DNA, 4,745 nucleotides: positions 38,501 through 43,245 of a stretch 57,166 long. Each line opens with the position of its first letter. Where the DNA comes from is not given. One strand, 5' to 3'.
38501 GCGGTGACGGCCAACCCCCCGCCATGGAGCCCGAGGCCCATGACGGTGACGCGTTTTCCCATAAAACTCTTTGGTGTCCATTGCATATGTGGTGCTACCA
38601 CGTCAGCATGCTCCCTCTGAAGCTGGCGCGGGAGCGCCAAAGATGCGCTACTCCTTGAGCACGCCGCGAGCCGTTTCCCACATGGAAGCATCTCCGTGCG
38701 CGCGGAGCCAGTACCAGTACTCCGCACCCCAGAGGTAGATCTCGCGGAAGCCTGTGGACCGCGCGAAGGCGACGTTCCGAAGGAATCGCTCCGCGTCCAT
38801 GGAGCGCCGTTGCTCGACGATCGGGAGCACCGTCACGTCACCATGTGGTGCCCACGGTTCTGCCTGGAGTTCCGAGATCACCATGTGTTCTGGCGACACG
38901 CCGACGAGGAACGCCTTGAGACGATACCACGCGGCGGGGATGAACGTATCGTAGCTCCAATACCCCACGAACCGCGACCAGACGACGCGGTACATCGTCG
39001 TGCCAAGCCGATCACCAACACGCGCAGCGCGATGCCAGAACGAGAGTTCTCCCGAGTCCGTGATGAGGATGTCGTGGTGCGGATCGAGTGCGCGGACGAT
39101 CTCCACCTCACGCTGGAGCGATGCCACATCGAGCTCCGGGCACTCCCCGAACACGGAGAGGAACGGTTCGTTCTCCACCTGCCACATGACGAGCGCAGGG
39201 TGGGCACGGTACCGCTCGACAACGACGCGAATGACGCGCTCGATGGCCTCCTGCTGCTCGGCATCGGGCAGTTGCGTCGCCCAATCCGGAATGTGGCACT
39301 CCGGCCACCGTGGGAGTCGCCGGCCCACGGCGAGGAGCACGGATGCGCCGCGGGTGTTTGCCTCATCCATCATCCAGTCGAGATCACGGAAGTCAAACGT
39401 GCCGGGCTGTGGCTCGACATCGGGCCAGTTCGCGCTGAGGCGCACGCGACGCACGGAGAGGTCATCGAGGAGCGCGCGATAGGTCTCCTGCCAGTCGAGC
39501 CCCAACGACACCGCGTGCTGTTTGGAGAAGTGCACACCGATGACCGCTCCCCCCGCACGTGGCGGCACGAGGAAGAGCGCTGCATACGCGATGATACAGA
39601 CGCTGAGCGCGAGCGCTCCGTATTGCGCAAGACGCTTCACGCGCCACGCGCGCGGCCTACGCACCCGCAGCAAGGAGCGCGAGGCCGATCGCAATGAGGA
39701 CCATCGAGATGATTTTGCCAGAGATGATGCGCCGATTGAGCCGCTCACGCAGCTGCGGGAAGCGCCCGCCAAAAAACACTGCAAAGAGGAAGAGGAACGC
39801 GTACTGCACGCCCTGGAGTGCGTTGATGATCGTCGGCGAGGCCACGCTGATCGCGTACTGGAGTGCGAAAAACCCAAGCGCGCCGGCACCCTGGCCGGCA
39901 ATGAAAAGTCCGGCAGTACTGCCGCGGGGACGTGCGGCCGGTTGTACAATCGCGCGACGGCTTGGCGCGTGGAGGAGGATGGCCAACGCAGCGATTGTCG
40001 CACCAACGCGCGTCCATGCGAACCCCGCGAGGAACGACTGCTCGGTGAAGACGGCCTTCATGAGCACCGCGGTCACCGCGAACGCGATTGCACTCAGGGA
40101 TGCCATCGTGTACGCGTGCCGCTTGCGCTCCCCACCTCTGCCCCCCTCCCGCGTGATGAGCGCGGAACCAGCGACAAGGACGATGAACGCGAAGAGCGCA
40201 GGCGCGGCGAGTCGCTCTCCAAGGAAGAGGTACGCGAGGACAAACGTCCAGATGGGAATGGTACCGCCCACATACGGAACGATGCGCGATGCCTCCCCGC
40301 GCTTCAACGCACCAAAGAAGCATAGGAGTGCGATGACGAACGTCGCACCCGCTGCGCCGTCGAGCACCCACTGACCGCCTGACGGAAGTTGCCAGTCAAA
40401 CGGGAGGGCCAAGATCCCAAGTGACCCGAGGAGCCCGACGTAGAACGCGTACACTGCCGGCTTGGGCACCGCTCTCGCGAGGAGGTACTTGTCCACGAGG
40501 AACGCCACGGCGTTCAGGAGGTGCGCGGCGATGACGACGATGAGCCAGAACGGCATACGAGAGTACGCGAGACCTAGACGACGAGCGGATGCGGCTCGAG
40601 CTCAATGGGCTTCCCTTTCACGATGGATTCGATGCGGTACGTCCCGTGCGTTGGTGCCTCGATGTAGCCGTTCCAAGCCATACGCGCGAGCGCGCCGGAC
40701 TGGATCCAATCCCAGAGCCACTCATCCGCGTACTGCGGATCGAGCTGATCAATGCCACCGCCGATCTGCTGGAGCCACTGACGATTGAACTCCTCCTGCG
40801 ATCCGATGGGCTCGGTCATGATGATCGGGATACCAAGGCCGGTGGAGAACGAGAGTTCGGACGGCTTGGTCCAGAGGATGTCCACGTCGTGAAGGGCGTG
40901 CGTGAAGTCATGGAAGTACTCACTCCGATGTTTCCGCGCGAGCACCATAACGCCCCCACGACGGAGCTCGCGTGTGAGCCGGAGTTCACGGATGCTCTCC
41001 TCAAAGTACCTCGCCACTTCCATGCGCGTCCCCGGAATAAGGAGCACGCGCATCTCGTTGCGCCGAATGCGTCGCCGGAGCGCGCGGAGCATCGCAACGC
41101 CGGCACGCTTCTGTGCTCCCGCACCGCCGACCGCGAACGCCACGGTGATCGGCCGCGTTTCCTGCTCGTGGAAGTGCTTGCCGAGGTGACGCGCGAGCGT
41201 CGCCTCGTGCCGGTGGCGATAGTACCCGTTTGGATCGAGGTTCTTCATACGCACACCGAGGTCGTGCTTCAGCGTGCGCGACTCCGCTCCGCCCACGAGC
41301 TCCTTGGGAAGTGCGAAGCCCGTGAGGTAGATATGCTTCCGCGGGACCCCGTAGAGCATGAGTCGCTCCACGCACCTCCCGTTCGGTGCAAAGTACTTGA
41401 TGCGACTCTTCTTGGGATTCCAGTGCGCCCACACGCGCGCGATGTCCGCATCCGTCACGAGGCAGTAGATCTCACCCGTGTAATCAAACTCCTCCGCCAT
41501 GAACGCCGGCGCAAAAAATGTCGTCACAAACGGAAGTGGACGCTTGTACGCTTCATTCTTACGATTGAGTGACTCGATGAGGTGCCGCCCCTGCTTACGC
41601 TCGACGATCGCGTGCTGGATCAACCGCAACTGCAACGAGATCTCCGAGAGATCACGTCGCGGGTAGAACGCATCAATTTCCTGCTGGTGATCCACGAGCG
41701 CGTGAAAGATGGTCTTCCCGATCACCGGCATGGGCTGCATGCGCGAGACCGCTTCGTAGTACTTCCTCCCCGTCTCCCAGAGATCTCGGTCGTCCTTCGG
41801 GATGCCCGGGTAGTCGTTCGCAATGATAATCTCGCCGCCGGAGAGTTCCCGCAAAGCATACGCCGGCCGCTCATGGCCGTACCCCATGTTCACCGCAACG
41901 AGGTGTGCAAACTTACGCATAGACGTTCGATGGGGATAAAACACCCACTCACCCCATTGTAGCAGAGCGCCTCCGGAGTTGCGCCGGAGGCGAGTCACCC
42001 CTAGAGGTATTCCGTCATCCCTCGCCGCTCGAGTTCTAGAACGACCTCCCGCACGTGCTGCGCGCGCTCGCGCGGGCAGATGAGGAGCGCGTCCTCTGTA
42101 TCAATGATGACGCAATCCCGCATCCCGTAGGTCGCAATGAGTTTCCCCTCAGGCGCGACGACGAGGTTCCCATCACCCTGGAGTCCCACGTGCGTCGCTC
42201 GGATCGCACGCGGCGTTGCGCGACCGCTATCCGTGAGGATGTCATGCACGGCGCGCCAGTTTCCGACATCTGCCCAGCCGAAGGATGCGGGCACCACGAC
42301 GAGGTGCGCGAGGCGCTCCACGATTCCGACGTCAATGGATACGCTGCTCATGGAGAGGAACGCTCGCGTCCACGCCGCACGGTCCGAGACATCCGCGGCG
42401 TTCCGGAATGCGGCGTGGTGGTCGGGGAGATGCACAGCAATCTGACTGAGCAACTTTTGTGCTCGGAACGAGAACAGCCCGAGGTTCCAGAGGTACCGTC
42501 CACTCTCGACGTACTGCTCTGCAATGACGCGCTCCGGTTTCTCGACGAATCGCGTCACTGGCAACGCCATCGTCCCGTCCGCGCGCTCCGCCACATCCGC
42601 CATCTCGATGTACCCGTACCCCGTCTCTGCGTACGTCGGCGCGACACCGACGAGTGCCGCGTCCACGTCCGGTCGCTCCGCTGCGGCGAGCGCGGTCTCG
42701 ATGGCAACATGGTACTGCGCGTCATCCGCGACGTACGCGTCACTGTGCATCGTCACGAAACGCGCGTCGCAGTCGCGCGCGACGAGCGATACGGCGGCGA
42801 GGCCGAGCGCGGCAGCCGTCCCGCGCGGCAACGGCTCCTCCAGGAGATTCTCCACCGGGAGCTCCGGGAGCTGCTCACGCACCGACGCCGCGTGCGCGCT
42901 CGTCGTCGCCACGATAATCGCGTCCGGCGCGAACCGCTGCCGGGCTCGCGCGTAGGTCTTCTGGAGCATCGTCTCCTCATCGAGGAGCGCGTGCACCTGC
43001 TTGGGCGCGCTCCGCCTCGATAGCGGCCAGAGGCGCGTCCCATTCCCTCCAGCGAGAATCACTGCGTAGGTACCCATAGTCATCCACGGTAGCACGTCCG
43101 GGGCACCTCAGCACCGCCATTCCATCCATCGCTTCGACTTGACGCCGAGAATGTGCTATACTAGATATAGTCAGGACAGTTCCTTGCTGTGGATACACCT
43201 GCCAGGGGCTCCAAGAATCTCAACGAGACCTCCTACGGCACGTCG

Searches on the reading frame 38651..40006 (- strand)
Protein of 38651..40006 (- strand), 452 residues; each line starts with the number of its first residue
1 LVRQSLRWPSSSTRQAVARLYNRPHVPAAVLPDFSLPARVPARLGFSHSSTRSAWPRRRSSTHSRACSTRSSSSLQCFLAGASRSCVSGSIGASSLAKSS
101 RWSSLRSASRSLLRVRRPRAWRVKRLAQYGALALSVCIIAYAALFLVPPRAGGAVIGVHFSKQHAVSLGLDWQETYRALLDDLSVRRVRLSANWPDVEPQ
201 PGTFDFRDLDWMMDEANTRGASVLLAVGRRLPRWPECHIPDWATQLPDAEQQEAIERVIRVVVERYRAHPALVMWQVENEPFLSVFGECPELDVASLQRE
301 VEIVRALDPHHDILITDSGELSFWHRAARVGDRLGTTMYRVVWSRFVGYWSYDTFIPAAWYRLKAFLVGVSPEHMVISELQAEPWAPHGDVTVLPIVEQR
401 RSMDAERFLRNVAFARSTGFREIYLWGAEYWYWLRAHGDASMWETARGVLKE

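Call 85: search_protein_families(library=pfam, proteins=[window:38651-40006:-], max_evalue=0.0001)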
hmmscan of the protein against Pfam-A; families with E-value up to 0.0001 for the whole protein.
window:38651-40006:- (452 aa): 2 families
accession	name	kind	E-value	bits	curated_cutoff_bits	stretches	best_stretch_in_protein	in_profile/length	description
PF02449.21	Glyco_hydro_42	-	3.9e-11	43.4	21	1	180-252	19-93/376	Beta-galactosidase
PF02836.23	Glyco_hydro_2_C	-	4.7e-06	26.4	21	1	211-309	74-154/302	Glycosyl hydrolases family 2, TIM barrel domain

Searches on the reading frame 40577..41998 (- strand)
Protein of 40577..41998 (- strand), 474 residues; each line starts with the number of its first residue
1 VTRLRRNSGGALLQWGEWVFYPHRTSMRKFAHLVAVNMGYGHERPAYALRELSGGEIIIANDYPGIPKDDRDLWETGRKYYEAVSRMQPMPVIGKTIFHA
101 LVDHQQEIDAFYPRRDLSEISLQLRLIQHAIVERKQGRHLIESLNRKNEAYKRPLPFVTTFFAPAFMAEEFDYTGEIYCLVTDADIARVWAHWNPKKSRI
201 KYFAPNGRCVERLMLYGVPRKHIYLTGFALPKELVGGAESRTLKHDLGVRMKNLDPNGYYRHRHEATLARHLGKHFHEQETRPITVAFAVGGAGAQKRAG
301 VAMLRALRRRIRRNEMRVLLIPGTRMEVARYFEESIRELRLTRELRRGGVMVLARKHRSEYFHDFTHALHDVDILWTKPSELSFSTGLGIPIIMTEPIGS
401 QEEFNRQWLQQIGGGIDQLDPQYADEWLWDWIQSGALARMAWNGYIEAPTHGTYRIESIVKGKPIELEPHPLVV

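Call 69: search_protein_families(library=pfam, proteins=[window:40577-41998:-], max_evalue=0.00001)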
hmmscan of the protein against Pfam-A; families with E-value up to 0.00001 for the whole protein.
window:40577-41998:- (474 aa): 1 family
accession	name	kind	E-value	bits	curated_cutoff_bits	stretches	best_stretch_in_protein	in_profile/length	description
PF22053.2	DUF6938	-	7.5e-10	39.3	27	1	279-415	33-185/236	Domain of unknown function (DUF6938)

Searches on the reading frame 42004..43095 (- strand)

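Call 85: search_protein_families(library=pfam, proteins=[window:42004-43095:-], max_evalue=0.0001)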
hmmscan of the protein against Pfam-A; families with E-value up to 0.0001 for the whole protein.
window:42004-43095:- (364 aa): 3 families
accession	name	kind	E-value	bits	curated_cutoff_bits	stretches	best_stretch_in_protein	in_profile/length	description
PF00483.29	NTP_transferase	-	3.6e-39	135.2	21.2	1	11-287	2-239/245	Nucleotidyl transferase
PF22640.1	ManC_GMP_beta-helix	-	7.5e-16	58.2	27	1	302-355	3-55/55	MannoseP isomerase/GMP-like beta-helix domain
PF12804.13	NTP_transf_3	-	5.4e-07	30.4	27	1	11-111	1-88/160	MobA-like NTP transferase domain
